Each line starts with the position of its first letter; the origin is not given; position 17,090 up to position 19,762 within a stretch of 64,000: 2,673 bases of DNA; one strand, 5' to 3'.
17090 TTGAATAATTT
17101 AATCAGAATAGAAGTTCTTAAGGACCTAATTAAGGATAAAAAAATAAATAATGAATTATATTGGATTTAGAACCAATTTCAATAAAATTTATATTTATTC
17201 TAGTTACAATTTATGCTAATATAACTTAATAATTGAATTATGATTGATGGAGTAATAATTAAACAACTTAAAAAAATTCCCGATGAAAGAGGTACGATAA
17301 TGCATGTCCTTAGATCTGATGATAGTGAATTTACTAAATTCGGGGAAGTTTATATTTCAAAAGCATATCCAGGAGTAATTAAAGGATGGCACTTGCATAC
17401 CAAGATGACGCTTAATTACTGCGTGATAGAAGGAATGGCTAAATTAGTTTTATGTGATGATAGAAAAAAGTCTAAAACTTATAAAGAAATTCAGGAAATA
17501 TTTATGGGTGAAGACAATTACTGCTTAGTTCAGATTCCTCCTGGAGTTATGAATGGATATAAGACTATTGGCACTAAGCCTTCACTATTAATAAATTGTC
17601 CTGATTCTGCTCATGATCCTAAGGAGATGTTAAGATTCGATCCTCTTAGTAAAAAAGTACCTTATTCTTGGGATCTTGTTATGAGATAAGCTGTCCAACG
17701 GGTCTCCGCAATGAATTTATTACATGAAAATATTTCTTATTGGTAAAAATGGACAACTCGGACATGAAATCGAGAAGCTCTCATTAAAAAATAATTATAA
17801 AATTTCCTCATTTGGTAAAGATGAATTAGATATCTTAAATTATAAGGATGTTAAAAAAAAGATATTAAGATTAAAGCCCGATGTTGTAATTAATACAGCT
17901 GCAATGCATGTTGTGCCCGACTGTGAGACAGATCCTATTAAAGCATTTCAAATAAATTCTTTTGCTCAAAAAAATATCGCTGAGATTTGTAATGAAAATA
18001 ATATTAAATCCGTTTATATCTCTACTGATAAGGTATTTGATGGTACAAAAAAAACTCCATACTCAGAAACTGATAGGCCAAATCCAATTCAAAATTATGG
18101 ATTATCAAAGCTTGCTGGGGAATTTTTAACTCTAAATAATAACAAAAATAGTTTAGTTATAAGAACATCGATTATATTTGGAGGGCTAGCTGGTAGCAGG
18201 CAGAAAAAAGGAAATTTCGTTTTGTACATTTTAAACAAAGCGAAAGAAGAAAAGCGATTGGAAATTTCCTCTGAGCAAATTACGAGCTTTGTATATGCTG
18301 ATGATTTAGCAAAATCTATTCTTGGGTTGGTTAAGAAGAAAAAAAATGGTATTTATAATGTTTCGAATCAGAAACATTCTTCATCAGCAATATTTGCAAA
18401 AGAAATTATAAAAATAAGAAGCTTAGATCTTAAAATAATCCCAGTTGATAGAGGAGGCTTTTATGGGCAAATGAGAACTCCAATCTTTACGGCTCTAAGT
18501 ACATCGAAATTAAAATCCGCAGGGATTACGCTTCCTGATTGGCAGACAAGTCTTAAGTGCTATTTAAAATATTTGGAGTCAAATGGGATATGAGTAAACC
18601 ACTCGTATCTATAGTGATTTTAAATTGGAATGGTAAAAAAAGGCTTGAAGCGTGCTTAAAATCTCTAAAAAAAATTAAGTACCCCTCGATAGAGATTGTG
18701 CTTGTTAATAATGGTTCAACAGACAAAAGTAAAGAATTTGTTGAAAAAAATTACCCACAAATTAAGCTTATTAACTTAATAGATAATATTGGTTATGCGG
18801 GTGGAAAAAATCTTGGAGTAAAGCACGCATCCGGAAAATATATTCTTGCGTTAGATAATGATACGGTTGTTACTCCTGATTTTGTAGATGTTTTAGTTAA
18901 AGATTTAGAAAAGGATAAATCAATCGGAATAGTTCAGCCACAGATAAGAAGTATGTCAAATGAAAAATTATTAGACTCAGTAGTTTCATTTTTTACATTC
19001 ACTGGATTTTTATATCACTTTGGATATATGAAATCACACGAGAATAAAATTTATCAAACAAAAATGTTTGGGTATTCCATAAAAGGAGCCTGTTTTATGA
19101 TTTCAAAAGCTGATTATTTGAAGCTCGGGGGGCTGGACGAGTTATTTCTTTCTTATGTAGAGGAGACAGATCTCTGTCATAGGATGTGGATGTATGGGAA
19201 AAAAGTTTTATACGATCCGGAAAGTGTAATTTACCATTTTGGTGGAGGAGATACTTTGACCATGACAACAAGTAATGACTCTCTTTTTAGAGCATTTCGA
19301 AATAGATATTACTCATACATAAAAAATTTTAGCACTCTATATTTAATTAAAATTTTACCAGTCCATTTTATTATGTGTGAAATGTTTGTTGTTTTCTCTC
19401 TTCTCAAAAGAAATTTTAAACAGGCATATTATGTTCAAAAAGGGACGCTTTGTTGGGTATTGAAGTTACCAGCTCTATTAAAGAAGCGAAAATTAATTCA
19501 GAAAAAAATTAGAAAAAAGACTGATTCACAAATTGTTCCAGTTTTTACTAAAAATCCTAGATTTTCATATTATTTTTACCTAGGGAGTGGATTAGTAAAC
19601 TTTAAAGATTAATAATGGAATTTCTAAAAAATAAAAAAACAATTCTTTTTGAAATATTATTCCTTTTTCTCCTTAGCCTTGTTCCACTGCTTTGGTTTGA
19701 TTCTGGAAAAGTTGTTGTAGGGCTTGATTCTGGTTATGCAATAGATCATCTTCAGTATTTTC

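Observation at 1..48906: A 49-kb, about 45-gene unidirectional glycosylation island built around roughly nine GT-C-like membrane transferases and several polyprenol-P sugar synthases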

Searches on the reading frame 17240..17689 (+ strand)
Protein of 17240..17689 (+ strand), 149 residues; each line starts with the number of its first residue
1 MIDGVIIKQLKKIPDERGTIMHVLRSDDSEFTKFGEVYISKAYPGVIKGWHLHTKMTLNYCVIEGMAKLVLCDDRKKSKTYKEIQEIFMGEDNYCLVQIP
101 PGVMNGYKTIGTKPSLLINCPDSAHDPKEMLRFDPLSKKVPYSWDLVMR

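Call 4: search_protein_families(library=pfam, proteins=[window:17240-17689:+], max_evalue=0.01)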
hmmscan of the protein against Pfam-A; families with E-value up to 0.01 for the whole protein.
window:17240-17689:+ (149 aa): 3 families
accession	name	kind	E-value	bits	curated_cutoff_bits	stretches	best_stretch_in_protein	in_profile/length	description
PF00908.23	dTDP_sugar_isom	-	1e-12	48.5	27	1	2-144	4-152/168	dTDP-4-dehydrorhamnose 3,5-epimerase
PF14667.12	Polysacc_synt_C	-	2.7e-08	34.4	28.7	1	15-114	3-92/111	Polysaccharide biosynthesis C-terminal domain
PF05523.17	FdtA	-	7.6e-05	23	23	1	5-80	3-78/131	WxcM-like, C-terminal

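Call 34: search_protein_families(library=ncbifam, proteins=[window:17240-17689:+], max_evalue=0.00001)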
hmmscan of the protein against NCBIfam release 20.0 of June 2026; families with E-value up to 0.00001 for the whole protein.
window:17240-17689:+ (149 aa): 1 family
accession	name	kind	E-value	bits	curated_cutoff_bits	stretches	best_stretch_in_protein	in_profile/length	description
TIGR01221.1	rmlC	equivalog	2.8e-06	27.3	155.75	1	2-125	7-136/176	dTDP-4-dehydrorhamnose 3,5-epimerase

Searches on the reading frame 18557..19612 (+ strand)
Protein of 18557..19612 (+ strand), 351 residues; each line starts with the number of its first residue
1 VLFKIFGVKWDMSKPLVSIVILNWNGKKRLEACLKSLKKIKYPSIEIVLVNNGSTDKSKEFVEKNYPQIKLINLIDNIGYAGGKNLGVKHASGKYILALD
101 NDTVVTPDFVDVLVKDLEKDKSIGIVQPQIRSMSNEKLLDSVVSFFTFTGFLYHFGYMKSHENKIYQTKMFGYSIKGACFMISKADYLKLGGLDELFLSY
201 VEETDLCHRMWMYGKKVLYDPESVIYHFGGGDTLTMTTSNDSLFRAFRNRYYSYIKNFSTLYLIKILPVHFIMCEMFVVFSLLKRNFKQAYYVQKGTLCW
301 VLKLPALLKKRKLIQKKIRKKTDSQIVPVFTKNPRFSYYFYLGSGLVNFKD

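Call 4: search_protein_families(library=pfam, proteins=[window:18557-19612:+], max_evalue=0.01)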
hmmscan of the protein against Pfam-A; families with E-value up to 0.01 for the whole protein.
window:18557-19612:+ (351 aa): 6 families
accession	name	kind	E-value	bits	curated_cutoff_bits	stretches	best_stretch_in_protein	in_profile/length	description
PF00535.33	Glycos_transf_2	-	1.2e-26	94.1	23.3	1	18-135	1-121/168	Glycosyl transferase family 2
PF13641.12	Glyco_tranf_2_3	-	1.2e-16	61.9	27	1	17-229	3-213/230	Glycosyltransferase like family 2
PF13632.12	Glyco_trans_2_3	-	1.8e-12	47.9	27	1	95-273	1-148/198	Glycosyl transferase family group 2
PF10111.15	Glyco_tranf_2_2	-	5e-12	46.3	27.3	1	18-228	1-217/276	Glycosyltransferase like family 2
PF13506.12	Glyco_transf_21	-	0.00022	21.2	21.7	1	88-221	26-148/174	Glycosyl transferase family 21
PF02709.20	Glyco_transf_7C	-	0.0096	16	23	0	167-216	11-61/78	N-terminal domain of galactosyltransferase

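Call 33: search_protein_families(library=ncbifam, proteins=[window:18557-19612:+], max_evalue=0.001)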
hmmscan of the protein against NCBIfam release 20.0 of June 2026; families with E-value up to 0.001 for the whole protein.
window:18557-19612:+ (351 aa): 25 families
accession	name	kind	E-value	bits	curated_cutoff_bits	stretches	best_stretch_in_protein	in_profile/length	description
TIGR03937.1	PgaC_IcaA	equivalog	2.9e-21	75.9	422.3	1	13-225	43-248/407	poly-beta-1,6-N-acetyl-D-glucosamine synthase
NF041875.1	EPS_EpsD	equivalog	2.1e-20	73.4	370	1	17-227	1-206/325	exopolysaccharide biosynthesis glycosyltransferase EpsD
NF007482.0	PRK10073.1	equivalog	1.7e-19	70.1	423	1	13-118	4-111/334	glycosyltransferase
TIGR03965.1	mycofact_glyco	equivalog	3.5e-18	65.7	280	1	14-227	73-280/467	mycofactocin biosynthesis glycosyltransferase MftF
TIGR01556.1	rhamnosyltran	subfamily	3.9e-17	62.3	200.55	1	34-276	11-257/281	rhamnosyltransferase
TIGR03111.1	glyc2_xrt_Gpos1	hypoth_equivalog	8.3e-15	54.5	363.95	1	13-132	47-171/439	TIGR03111 family XrtG-associated glycosyltransferase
NF038299.1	EPS_HpsN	equivalog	5.9e-14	51.8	425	1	15-265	1-261/317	hormogonium polysaccharide biosynthesis glycosyltransferase HpsN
TIGR04283.1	glyco_like_mftF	equivalog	5.1e-13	49.1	182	1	17-216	1-175/221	TIGR04283 family arsenosugar biosynthesis glycosyltransferase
NF047683.1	TeichurnBiosyTuaG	equivalog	3.3e-12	46.6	400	1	13-117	4-111/252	teichuronic acid biosynthesis protein TuaG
NF041394.1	GtaseAglG_Halo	equivalog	4e-11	42.7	440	1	18-227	4-215/304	glucosyl-dolichyl phosphate glucuronosyltransferase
NF050050.1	ProtGlycPglI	equivalog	2.6e-10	40.2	500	1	15-119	2-110/306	GalNAc(5)-diNAcBac-PP-undecaprenol beta-1,3-glucosyltransferase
TIGR04242.1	nodulat_NodC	equivalog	4.6e-10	39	550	1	14-134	47-172/395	chitooligosaccharide synthase NodC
NF038302.1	EPS_HpsE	equivalog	1.3e-09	37.5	300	1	18-134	4-128/307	hormogonium polysaccharide biosynthesis glycosyltransferase HpsE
NF045692.1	OglycostaseCruG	equivalog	1.7e-08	33.8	600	1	17-219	43-247/386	2'-O-glycosyltransferase CruG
NF053739.1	GlytfEpsEBac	equivalog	4.9e-08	32.3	450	1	15-126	1-116/265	glycosyltransferase EpsE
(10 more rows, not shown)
